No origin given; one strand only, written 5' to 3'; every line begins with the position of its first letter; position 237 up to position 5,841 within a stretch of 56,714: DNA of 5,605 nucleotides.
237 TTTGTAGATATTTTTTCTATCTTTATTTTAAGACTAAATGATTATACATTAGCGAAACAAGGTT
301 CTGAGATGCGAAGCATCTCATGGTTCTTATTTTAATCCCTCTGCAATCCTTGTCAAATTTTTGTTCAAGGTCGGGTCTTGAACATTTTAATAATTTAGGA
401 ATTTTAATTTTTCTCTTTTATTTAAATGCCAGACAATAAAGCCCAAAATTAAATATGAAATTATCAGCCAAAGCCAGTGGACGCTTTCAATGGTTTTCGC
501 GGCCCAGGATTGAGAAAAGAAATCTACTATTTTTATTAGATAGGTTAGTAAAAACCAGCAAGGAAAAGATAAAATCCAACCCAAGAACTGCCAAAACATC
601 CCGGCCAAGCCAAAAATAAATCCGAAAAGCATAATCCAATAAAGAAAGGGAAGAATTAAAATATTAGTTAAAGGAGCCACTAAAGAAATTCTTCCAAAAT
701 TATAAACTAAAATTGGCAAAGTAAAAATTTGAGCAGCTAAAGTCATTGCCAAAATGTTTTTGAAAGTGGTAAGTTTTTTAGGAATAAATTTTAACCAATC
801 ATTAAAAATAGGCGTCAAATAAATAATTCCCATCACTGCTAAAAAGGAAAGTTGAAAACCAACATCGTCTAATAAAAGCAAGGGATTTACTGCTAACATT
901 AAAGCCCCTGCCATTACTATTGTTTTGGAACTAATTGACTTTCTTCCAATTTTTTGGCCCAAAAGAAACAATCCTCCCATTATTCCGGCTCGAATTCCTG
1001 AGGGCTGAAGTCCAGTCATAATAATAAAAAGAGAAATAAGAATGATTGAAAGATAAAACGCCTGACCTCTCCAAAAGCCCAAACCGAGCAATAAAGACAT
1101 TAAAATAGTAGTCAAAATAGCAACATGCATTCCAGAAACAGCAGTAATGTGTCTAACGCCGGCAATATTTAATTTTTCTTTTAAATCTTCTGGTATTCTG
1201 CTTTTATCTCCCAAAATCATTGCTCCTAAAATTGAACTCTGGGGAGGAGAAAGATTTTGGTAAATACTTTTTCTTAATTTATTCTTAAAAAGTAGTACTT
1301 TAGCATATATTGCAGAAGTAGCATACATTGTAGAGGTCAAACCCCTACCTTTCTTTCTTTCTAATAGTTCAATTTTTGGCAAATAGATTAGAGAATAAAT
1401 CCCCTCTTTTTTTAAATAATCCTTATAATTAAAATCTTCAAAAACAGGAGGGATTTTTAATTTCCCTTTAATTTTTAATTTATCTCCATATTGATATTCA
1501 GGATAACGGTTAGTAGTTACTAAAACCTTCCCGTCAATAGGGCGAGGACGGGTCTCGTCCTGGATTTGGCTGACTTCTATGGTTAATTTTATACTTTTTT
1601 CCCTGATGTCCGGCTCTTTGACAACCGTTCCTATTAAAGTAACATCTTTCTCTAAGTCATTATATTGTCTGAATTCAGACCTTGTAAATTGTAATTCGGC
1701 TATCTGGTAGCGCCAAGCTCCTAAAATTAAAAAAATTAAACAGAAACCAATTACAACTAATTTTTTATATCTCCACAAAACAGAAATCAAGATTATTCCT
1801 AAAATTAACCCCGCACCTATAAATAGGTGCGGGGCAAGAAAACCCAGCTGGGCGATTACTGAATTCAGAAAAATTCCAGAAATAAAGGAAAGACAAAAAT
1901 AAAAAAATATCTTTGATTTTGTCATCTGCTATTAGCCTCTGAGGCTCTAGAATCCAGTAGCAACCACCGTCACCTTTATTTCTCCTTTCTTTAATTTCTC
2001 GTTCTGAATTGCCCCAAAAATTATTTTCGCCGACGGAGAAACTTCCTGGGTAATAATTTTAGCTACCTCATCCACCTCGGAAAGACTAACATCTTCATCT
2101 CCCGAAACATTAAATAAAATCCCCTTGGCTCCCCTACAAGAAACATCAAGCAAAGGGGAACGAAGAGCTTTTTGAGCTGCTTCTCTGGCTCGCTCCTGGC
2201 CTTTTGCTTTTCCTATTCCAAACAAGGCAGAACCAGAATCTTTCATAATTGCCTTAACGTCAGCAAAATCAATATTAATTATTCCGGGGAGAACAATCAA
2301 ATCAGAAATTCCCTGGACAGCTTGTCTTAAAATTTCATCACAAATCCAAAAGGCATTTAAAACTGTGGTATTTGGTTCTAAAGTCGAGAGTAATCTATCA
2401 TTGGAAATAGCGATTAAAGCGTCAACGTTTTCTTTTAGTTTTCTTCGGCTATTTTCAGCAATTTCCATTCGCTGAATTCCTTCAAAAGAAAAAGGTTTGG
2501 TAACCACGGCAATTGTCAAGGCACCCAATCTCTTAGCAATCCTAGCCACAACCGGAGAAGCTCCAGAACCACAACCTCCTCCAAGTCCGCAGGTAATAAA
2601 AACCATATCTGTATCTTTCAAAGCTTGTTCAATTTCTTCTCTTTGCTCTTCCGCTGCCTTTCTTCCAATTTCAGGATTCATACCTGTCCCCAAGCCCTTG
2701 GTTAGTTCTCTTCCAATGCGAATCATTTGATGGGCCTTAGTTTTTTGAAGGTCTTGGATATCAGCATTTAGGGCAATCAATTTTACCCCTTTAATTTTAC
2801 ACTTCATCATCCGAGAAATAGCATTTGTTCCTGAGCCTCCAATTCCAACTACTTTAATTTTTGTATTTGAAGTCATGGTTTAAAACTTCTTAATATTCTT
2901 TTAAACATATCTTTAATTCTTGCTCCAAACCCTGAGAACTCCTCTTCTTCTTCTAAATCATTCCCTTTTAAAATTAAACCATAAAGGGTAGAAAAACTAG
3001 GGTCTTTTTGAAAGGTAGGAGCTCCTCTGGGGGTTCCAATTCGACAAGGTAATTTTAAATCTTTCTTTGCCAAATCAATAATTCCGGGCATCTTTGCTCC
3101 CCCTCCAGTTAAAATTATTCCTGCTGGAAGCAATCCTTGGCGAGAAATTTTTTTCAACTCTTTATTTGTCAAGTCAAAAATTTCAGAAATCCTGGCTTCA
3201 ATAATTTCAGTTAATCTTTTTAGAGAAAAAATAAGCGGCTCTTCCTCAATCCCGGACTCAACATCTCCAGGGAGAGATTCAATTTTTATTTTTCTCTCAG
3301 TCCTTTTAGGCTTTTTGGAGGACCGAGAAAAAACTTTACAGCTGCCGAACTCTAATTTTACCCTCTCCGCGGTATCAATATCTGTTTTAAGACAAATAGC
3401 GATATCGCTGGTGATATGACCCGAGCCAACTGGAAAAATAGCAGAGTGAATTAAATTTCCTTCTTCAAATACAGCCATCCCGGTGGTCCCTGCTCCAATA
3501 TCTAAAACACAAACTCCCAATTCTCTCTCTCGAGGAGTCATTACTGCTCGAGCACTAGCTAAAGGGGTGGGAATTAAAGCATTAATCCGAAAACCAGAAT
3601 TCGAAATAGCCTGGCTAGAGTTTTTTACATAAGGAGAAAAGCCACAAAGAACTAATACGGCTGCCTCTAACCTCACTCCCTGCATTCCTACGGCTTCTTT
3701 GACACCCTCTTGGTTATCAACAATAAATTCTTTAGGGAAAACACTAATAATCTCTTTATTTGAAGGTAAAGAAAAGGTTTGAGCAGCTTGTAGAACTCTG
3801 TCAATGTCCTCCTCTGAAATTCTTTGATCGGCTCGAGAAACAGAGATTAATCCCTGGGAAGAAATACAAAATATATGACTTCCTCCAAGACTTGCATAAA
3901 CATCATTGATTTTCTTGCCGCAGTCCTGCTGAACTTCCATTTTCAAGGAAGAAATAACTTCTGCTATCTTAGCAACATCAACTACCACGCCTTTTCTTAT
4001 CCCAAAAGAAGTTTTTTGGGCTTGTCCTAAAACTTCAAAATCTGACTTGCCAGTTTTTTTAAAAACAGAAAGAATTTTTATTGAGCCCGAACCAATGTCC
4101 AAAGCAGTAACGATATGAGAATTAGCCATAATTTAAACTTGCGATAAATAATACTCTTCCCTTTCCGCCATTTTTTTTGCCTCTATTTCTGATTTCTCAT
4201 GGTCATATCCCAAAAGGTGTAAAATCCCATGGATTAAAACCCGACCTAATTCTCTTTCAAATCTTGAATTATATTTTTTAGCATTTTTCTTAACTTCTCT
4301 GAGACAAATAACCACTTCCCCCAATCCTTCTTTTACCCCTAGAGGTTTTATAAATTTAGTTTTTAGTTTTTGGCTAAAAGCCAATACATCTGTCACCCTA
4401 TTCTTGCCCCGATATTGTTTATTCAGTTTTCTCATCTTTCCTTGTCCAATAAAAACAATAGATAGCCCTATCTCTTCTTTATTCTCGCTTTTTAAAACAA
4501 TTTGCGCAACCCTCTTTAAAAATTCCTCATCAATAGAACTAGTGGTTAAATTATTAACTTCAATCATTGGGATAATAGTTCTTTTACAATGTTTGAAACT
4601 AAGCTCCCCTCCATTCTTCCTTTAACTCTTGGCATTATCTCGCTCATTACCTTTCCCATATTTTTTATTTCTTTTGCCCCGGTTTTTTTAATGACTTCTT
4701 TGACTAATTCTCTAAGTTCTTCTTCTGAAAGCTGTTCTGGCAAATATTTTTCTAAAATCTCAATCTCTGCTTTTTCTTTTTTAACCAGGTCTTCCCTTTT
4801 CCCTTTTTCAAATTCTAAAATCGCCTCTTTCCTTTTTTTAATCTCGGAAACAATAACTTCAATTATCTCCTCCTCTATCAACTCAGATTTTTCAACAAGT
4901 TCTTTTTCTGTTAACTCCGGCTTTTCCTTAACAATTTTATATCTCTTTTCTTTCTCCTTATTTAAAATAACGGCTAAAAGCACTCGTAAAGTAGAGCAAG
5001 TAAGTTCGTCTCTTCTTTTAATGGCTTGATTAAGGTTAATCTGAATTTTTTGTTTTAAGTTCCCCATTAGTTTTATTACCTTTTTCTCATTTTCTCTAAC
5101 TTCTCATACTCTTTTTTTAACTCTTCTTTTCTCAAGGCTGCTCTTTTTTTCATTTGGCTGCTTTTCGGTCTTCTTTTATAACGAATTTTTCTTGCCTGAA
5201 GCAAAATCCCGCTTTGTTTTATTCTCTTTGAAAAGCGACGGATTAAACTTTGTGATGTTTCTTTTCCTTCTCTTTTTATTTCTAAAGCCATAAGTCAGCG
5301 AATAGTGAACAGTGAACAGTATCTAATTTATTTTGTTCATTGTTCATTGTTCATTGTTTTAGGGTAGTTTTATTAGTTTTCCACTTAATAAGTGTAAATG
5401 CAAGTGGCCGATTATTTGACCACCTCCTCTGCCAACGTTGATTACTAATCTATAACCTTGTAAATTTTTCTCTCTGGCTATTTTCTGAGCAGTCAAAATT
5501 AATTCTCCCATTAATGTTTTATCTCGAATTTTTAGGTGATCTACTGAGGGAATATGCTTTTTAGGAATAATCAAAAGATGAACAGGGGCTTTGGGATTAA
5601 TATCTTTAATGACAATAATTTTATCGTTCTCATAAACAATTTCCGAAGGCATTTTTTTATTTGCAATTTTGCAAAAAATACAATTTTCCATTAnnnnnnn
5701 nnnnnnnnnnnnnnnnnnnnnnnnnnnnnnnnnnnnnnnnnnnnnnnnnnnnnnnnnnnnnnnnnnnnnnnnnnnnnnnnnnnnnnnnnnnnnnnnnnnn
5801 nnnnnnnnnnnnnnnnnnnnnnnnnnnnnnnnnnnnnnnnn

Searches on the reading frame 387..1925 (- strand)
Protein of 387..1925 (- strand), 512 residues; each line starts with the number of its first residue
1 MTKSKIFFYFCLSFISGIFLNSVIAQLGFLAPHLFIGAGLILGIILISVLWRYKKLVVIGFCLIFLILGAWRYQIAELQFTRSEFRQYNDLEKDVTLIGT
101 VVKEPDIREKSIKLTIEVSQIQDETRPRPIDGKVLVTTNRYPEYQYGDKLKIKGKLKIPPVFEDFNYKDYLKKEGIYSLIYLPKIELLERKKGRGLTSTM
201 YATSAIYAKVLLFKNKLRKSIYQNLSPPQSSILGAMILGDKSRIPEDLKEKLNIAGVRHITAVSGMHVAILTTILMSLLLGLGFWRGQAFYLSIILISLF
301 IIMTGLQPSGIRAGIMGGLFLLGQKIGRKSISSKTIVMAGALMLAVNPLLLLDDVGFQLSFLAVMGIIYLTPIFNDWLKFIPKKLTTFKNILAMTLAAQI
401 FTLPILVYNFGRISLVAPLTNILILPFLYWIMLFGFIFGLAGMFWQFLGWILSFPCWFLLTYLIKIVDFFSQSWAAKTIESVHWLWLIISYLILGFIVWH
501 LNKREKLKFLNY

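Call 12: search_protein_families(library=pfam, proteins=[window:387-1925:-], max_evalue=0.001)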
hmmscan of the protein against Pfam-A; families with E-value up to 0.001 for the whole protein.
window:387-1925:- (512 aa): 2 families
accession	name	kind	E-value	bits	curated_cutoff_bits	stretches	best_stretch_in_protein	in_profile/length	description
PF03772.21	Competence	-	1.1e-53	182.8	23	1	236-502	1-268/270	Competence protein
PF13567.11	DUF4131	-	9.2e-28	97.4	31.6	1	34-187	8-164/165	Domain of unknown function (DUF4131)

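Call 71: find_encoding_contigs(protein=window:387-1925:-, flank=10000, max_places=4)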
Protein window:387-1925:- (512 aa): no gene with exactly this product is on record in the collection.

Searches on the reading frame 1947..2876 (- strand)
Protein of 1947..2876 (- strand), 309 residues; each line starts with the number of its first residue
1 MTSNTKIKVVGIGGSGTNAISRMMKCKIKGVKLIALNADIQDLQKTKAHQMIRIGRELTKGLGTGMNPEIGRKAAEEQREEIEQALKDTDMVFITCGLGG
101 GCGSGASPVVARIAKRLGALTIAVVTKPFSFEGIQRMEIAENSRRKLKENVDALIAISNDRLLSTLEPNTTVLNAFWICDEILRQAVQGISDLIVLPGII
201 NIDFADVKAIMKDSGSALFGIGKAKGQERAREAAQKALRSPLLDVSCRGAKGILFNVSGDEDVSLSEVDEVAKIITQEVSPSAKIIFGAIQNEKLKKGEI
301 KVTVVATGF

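Call 12: search_protein_families(library=pfam, proteins=[window:1947-2876:-], max_evalue=0.001)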
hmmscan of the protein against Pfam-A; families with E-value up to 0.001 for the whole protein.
window:1947-2876:- (309 aa): 2 families
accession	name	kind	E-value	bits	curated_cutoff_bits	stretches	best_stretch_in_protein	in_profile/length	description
PF00091.31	Tubulin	-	1.2e-44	153.4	33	1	6-165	1-188/190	Tubulin/FtsZ family, GTPase domain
PF12327.13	FtsZ_C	-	8e-32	109.9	27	1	215-309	1-94/95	FtsZ family, C-terminal domain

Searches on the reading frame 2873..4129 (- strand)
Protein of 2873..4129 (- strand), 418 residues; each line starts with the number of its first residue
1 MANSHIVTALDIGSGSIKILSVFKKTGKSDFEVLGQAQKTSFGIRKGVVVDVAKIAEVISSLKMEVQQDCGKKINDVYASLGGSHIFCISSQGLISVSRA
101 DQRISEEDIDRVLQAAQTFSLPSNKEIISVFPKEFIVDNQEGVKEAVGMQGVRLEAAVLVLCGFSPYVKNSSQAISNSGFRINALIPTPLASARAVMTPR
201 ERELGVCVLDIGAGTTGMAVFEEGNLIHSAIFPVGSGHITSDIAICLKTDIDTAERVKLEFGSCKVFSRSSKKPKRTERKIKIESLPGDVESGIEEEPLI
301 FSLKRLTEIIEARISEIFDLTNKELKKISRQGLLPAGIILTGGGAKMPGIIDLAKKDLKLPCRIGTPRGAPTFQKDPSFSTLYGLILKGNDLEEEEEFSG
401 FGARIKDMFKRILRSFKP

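Call 12: search_protein_families(library=pfam, proteins=[window:2873-4129:-], max_evalue=0.001)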
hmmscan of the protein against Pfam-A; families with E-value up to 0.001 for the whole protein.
window:2873-4129:- (418 aa): 5 families
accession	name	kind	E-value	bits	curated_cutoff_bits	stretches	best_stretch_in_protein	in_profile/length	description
PF14450.12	FtsA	-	1.6e-30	106.5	31.8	1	207-384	1-127/127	Cell division protein FtsA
PF02491.25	SHS2_FTSA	-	1.4e-24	86.7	25.4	1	83-161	1-78/79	SHS2 domain inserted in FTSA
PF06723.19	MreB_Mbl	-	6e-13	48.8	27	1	173-365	114-304/327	MreB/Mbl protein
PF11104.14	PilM_2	-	4.8e-07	29.5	27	0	196-260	172-236/340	Type IV pilus assembly protein PilM;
PF06277.17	EutA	-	0.00024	20.6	27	1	197-242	136-181/475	Ethanolamine utilisation protein EutA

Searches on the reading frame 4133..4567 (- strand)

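Call 12: search_protein_families(library=pfam, proteins=[window:4133-4567:-], max_evalue=0.001)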
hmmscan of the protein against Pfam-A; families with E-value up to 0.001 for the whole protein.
window:4133-4567:- (144 aa): 1 family
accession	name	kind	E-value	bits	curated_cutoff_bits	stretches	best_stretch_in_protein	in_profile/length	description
PF02130.23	YbeY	-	1.1e-35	122.8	25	1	14-143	8-128/129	Endoribonuclease YbeY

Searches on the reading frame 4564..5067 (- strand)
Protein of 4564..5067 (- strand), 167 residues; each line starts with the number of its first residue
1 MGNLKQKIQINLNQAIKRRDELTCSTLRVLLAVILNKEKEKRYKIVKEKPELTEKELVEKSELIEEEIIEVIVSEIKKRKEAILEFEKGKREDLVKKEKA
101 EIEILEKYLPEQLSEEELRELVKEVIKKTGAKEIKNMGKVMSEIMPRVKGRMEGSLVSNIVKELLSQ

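Call 12: search_protein_families(library=pfam, proteins=[window:4564-5067:-], max_evalue=0.001)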
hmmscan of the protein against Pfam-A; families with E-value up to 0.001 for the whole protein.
window:4564-5067:- (167 aa): 2 families
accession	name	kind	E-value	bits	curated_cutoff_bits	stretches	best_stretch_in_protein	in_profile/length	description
PF09424.15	YqeY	-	5.1e-43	147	27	2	51-165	29-143/143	Yqey-like protein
PF02637.23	GatB_Yqey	-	0.00085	19.7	27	1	94-165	69-148/148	GatB domain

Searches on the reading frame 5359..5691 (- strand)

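Call 12: search_protein_families(library=pfam, proteins=[window:5359-5691:-], max_evalue=0.001)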
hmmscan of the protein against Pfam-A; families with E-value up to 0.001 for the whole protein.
window:5359-5691:- (110 aa): 2 families
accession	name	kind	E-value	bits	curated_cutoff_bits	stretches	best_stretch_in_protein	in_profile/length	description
PF11969.13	DcpS_C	-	9.1e-28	97.4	24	1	3-103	1-101/114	Scavenger mRNA decapping enzyme C-term binding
PF01230.28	HIT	-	3.8e-24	85.6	21.5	1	12-105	2-96/98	HIT domain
